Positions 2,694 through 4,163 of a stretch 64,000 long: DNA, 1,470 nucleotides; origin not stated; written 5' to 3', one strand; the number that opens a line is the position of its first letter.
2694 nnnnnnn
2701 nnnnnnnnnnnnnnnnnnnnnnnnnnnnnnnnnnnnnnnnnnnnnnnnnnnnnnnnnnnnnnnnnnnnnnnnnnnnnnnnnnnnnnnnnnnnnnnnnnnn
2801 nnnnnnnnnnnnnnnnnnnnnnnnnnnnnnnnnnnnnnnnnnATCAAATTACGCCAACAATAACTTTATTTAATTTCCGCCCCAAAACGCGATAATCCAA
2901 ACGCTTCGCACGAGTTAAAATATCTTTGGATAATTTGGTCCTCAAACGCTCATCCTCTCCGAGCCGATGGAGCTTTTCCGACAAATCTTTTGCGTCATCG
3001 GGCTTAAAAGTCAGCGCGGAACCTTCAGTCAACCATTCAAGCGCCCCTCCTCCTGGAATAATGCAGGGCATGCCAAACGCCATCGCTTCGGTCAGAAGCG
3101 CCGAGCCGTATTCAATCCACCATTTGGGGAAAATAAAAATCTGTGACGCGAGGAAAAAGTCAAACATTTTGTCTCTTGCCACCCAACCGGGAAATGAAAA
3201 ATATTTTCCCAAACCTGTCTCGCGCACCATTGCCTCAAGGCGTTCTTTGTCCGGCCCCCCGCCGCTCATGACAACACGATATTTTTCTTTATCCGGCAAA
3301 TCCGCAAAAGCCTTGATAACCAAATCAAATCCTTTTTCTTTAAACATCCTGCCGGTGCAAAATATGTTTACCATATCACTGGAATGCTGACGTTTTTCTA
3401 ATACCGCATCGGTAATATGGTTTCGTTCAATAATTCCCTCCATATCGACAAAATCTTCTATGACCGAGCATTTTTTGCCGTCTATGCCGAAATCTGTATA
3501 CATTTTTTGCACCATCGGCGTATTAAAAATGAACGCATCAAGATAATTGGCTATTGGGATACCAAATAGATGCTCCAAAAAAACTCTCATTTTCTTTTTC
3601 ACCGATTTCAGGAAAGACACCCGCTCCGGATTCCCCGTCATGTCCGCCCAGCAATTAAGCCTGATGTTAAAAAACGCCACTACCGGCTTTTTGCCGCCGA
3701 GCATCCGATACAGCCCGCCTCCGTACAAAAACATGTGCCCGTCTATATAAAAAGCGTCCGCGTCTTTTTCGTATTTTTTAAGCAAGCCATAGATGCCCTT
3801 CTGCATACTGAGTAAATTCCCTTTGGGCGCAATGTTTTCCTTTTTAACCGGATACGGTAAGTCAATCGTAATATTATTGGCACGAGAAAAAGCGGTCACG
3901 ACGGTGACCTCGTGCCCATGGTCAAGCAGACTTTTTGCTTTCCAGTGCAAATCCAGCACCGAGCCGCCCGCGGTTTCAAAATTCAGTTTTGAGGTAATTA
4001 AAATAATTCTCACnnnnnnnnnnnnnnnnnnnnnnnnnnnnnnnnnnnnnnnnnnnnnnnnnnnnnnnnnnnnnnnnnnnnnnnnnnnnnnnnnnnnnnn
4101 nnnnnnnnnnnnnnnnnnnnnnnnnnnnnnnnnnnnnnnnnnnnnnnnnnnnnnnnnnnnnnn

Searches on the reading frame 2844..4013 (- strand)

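Call 66: search_protein_families(library=ncbifam, proteins=[window:2844-4013:-], max_evalue=0.00001)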
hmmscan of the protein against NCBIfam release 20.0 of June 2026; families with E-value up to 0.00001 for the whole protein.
window:2844-4013:- (389 aa): 18 families
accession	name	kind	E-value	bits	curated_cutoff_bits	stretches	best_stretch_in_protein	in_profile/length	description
NF047684.1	TeichurnBiosyTuaC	equivalog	3.4e-14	52.6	550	1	183-369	188-369/391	teichuronic acid biosynthesis protein TuaC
TIGR03088.1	stp2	hypoth_equivalog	4.3e-14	52.3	409.05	1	165-361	145-345/374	TIGR03088 family PEP-CTERM/XrtA system glycosyltransferase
TIGR03999.1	thiol_BshA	equivalog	3.7e-13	49.2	273.7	1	174-370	162-354/375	N-acetyl-alpha-D-glucosaminyl L-malate synthase BshA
NF041876.1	EPS_EpsE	equivalog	4.7e-13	49.1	400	1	207-364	207-371/389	exopolysaccharide biosynthesis GT4 family glycosyltransferase EpsE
NF050063.1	ProtGlycPglJ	equivalog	2.3e-12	46.8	500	1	171-381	159-359/363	N-acetylgalactosamine-N,N'-diacetylbacillosaminyl-diphospho-undecaprenol 4-alpha-N-acetylgalactosaminyltransferase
TIGR04063.1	stp3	hypoth_equivalog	6.2e-12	45.1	442.05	1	176-361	176-367/397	TIGR04063 family PEP-CTERM/XrtA system glycosyltransferase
NF007640.0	PRK10307.1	subfamily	1.7e-11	43.7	276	1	167-375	182-394/411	WcaI family glycosyltransferase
NF038295.1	EPS_HpsP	equivalog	1.5e-09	37.3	550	1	167-320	164-317/388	hormogonium polysaccharide biosynthesis glycosyltransferase HpsP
TIGR03449.1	mycothiol_MshA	equivalog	3.5e-09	36.1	462.5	1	159-381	166-396/406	D-inositol-3-phosphate glycosyltransferase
NF041879.1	EPS_EpsH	equivalog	7.1e-08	31.6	800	1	218-324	241-347/431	exopolysaccharide biosynthesis glycosyltransferase EpsH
NF038298.1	EPS_HpsO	equivalog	9.1e-08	31.3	575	1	211-369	199-367/388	hormogonium polysaccharide biosynthesis glycosyltransferase HpsO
NF053513.1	Gtran_IagA_BgsA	equivalog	3.2e-07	29.7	460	1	158-384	106-327/333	LTA glycolipid anchor biosynthesis glycosyltransferase, IagA/BgsA family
TIGR04348.1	TIGR04348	equivalog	3.5e-07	29.6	300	1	206-375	129-298/310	selenoneine biosynthesis selenosugar synthase SenB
NF049988.1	MGlcDAGSynMgs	equivalog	5.1e-07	29.4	400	1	188-366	184-365/398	alpha-monoglucosyldiacylglycerol synthase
NF041010.1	glycosy_Agl16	equivalog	7.3e-07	28.4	575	1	198-381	163-344/352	glycosylation protein Agl16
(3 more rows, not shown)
